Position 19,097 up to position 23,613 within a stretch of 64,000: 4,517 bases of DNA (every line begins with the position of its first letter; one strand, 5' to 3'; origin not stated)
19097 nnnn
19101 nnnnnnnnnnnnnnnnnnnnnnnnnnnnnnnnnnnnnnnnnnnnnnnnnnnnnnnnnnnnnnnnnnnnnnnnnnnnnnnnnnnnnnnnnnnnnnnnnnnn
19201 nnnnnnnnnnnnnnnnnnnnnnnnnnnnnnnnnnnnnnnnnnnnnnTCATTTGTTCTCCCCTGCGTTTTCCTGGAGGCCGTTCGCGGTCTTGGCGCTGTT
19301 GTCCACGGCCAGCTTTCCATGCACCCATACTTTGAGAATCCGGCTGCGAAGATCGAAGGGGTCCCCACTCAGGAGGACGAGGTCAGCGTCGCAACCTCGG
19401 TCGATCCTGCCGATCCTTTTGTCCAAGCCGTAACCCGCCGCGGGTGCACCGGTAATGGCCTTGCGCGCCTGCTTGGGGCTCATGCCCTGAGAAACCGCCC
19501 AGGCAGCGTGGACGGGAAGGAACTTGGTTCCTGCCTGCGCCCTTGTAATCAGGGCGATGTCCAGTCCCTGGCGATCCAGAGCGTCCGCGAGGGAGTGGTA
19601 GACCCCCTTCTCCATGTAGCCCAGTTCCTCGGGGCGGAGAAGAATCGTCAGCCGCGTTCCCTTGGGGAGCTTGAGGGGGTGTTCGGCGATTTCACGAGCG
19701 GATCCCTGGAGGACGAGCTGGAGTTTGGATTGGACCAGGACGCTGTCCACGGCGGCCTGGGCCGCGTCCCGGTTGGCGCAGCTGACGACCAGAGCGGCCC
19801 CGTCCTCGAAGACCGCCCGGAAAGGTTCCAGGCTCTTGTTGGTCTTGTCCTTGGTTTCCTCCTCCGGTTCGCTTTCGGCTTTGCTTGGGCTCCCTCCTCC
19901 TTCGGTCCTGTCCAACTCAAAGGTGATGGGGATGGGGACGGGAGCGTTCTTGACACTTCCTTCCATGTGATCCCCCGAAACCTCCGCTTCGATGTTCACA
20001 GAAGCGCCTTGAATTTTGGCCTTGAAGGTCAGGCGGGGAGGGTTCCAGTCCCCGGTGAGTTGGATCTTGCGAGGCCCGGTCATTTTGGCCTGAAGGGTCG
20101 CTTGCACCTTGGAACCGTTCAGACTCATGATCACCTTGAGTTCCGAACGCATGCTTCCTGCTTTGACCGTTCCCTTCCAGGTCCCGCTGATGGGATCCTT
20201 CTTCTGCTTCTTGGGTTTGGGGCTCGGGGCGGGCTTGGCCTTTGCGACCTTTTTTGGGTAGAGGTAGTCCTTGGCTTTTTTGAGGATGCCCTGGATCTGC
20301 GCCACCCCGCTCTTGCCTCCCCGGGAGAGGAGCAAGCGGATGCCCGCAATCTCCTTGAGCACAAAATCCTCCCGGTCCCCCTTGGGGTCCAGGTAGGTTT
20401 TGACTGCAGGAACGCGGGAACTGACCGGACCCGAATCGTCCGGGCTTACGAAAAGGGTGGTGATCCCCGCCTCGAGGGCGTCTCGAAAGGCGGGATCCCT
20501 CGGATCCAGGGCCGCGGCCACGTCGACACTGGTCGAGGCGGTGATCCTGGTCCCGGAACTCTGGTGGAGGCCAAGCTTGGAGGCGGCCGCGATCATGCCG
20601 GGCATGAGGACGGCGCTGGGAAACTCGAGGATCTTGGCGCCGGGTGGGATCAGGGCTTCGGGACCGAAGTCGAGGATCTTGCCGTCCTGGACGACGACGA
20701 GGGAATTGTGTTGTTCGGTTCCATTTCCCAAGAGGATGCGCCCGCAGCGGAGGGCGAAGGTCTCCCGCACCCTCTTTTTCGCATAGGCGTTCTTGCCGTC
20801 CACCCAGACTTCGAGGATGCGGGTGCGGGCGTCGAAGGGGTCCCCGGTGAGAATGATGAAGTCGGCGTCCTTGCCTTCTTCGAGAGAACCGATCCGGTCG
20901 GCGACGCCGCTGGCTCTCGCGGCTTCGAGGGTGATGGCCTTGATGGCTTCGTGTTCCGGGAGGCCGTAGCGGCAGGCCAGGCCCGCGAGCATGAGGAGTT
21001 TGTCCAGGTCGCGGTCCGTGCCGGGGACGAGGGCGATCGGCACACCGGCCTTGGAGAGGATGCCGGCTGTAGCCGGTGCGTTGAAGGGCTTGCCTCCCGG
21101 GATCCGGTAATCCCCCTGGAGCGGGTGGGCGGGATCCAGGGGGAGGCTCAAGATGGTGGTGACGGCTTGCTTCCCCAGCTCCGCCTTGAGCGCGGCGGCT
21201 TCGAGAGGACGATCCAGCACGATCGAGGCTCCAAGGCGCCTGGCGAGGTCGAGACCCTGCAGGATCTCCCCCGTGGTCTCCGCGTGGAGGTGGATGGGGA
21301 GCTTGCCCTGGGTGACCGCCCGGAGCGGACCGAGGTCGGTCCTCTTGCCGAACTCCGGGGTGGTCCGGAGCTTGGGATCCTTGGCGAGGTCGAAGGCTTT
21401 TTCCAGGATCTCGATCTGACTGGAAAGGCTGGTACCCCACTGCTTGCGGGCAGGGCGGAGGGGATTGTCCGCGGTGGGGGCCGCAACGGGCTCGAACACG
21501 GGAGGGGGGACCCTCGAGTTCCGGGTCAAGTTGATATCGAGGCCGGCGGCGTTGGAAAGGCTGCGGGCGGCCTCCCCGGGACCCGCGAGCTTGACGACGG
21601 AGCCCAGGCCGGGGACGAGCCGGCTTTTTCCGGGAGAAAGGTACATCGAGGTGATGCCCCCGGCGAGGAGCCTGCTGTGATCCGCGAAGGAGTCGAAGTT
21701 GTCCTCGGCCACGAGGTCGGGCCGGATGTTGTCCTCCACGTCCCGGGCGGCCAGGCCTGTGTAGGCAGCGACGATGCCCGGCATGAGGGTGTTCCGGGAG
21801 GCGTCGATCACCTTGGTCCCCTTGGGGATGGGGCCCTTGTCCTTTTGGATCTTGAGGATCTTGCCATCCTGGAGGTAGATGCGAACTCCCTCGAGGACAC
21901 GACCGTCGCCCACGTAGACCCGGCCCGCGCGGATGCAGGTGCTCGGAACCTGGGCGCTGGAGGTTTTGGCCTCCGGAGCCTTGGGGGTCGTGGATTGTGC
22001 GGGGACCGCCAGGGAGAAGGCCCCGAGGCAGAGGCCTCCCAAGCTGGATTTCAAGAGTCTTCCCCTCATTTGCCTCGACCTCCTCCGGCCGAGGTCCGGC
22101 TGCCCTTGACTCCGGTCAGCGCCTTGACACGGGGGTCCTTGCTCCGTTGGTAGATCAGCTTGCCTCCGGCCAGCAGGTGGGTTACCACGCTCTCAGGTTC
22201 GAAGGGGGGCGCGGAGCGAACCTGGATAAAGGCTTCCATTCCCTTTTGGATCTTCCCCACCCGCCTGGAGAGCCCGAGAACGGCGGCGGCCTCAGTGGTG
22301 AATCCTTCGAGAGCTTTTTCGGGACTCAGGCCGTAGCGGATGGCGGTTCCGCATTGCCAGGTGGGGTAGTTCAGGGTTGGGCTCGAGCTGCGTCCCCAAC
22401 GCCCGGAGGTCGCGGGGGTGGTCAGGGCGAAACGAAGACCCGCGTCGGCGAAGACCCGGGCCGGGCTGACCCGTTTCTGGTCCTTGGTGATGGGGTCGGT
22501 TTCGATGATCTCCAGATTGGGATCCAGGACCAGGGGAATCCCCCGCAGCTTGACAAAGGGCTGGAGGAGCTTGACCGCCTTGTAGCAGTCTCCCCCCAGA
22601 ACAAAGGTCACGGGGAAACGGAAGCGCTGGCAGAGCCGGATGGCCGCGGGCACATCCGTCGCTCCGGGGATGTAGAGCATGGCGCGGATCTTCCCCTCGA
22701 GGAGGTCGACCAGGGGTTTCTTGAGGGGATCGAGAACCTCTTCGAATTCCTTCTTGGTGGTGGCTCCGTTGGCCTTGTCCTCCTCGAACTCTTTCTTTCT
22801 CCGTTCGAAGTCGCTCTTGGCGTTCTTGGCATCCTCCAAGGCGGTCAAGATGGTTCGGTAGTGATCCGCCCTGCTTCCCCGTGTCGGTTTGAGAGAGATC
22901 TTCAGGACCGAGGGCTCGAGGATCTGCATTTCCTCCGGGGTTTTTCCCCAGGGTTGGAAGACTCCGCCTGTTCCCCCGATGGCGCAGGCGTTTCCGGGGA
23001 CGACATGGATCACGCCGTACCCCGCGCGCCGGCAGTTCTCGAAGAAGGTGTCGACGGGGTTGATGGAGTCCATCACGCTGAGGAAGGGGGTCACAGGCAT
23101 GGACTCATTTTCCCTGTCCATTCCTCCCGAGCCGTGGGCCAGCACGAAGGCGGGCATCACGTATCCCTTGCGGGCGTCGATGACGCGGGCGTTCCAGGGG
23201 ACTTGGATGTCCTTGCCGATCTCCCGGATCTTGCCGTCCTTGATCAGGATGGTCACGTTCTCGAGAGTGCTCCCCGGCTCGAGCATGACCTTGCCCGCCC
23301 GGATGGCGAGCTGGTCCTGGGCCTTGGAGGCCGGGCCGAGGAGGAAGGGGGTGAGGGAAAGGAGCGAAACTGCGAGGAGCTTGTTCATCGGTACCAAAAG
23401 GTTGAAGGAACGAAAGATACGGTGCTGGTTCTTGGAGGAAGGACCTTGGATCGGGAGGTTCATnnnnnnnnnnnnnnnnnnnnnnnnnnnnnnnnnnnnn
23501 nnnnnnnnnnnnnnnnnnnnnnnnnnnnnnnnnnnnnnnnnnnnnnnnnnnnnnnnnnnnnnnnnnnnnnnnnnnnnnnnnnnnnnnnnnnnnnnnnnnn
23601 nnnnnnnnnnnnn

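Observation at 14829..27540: Eight-gene coupled operon encoding nine secreted amidohydrolase-fold modules: candidate novel extracytoplasmic system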

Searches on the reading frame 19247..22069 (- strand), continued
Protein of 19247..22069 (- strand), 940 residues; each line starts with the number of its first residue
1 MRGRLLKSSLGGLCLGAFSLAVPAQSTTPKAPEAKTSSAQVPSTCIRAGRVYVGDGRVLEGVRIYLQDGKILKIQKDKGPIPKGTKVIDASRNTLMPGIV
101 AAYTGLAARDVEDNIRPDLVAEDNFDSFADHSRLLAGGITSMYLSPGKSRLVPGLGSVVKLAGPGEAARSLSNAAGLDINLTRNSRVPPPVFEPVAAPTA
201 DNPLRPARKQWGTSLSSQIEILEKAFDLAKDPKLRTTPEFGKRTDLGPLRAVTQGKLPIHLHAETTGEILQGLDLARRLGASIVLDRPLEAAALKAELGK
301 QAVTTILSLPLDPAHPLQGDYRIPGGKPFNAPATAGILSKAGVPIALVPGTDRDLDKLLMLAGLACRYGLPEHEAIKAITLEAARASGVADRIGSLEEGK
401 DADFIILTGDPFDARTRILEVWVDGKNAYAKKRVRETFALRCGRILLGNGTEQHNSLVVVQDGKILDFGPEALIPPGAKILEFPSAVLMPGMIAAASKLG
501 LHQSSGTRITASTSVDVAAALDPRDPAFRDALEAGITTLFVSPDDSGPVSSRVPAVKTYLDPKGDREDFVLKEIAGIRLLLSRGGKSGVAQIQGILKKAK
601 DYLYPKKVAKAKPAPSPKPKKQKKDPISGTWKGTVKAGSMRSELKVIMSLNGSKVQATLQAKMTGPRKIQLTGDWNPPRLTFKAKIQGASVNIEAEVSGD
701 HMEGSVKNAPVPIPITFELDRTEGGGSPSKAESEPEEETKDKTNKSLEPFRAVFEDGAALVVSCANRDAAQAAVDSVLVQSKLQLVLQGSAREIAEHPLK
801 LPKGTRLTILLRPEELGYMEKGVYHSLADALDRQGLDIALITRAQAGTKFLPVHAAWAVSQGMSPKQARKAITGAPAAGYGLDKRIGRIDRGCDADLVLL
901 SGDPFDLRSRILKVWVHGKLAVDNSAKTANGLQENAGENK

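Call 71: find_encoding_contigs(protein=P0179, flank=8000, max_places=1)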
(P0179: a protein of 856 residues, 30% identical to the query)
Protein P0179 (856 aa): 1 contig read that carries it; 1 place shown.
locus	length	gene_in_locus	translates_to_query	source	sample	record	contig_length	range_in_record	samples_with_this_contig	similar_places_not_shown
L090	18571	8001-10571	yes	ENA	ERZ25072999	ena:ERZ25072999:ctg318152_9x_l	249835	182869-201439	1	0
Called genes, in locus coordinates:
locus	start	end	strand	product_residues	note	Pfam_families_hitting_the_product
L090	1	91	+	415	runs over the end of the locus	PF01694:Rhomboid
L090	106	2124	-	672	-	PF00456:Transketolase_N, PF02779:Transket_pyr, PF22613:Transketolase_C_1, PF02780:Transketolase_C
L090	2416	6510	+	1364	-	PF01979:Amidohydro_1, PF07969:Amidohydro_3 (weak), PF01979:Amidohydro_1 (weak), PF07969:Amidohydro_3 (weak), PF01979:Amidohydro_1, PF07969:Amidohydro_3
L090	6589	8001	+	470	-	PF01979:Amidohydro_1, PF07969:Amidohydro_3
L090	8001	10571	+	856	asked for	PF01979:Amidohydro_1, PF07969:Amidohydro_3, PF01979:Amidohydro_1, PF07969:Amidohydro_3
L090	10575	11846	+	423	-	PF01979:Amidohydro_1, PF07969:Amidohydro_3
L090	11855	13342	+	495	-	-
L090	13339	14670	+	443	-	PF01979:Amidohydro_1, PF07969:Amidohydro_3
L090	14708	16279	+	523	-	PF01839:FG-GAP (faint), PF13517:FG-GAP_3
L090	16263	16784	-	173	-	PF00583:Acetyltransf_1, PF13673:Acetyltransf_10, PF13508:Acetyltransf_7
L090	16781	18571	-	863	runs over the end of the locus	PF01841:Transglut_core, PF13559:DUF4129 (weak)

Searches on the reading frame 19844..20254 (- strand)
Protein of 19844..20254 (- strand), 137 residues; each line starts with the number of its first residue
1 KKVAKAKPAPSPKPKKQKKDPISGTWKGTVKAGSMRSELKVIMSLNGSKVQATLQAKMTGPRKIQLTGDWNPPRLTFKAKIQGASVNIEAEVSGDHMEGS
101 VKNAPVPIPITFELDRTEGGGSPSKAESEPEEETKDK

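Call 64: search_protein_families(library=pfam, proteins=[window:19844-20254:-], max_evalue=10)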
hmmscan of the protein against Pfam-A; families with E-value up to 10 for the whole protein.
seq(137 aa): 2 families
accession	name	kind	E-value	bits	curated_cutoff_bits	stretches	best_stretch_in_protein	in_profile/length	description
PF18140.6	PCC_BT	-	0.016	15.8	23.5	1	18-90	26-91/126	Propionyl-coenzyme A carboxylase BT domain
PF09134.16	Invasin_D3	-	0.13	13.2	33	1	22-58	59-95/98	Invasin, domain 3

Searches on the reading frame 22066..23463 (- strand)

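Call 4: search_protein_families(library=pfam, proteins=[window:22066-23463:-], max_evalue=0.1)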
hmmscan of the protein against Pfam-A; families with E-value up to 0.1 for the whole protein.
window:22066-23463:- (465 aa): 2 families
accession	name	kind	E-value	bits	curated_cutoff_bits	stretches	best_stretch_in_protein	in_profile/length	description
PF01979.26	Amidohydro_1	-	0.00036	20.3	25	1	376-416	278-318/345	Amidohydrolase family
PF07969.17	Amidohydro_3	-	0.0072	16.3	29.7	0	378-422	406-450/472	Amidohydrolase family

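Call 5: search_protein_families(library=ncbifam, proteins=[window:22066-23463:-], max_evalue=0.1)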
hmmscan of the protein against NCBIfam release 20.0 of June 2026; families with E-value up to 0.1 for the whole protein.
window:22066-23463:- (465 aa): 32 families (the best 25 are shown)
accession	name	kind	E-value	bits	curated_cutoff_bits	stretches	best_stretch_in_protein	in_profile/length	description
NF051886.1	XaaProDiPepCaul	equivalog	1.7e-08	33.9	500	2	370-413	327-370/398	Xaa-Pro dipeptidase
NF006056.0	PRK08204.1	subfamily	2.6e-08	33.1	391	1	54-110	7-64/449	hypothetical protein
TIGR01224.1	hutI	equivalog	3.7e-07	29.3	298.15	2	68-111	2-47/377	imidazolonepropionase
NF011990.0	PRK15446.2-6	subfamily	3.1e-06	26.1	233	1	52-111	3-64/390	alpha-D-ribose 1-methylphosphonate 5-triphosphate diphosphatase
NF006844.0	PRK09357.2-5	equivalog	9.4e-06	24.9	701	1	52-110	4-61/422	dihydroorotase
TIGR03178.1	allantoinase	equivalog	1.1e-05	24.5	357.85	1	52-110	2-57/441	allantoinase AllB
NF006689.0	PRK09237.1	equivalog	1.6e-05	23.7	371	1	52-110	5-63/383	amidohydrolase/deacetylase family metallohydrolase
TIGR02033.1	D-hydantoinase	equivalog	1.8e-05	23.8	393.25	1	54-111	3-58/454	dihydropyrimidinase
NF004701.0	PRK06038.1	equivalog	2.7e-05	23.1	609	1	51-115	5-68/432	N-ethylammeline chlorohydrolase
NF006843.0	PRK09357.2-4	equivalog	8.4e-05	21.6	786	1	53-110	4-59/431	dihydroorotase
NF009059.0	PRK12393.1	equivalog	0.00012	21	543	1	67-110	26-68/460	amidohydrolase family protein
NF005557.0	PRK07228.1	equivalog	0.00015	20.7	522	1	56-110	8-62/445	5'-deoxyadenosine deaminase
NF006252.0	PRK08393.1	equivalog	0.00022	20.4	617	1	53-115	4-65/424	N-ethylammeline chlorohydrolase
NF006839.0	PRK09357.1-4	equivalog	0.0005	18.8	576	1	53-110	3-59/422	dihydroorotase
NF005540.0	PRK07203.1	equivalog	0.00092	17.9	444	1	64-110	15-65/444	putative aminohydrolase SsnA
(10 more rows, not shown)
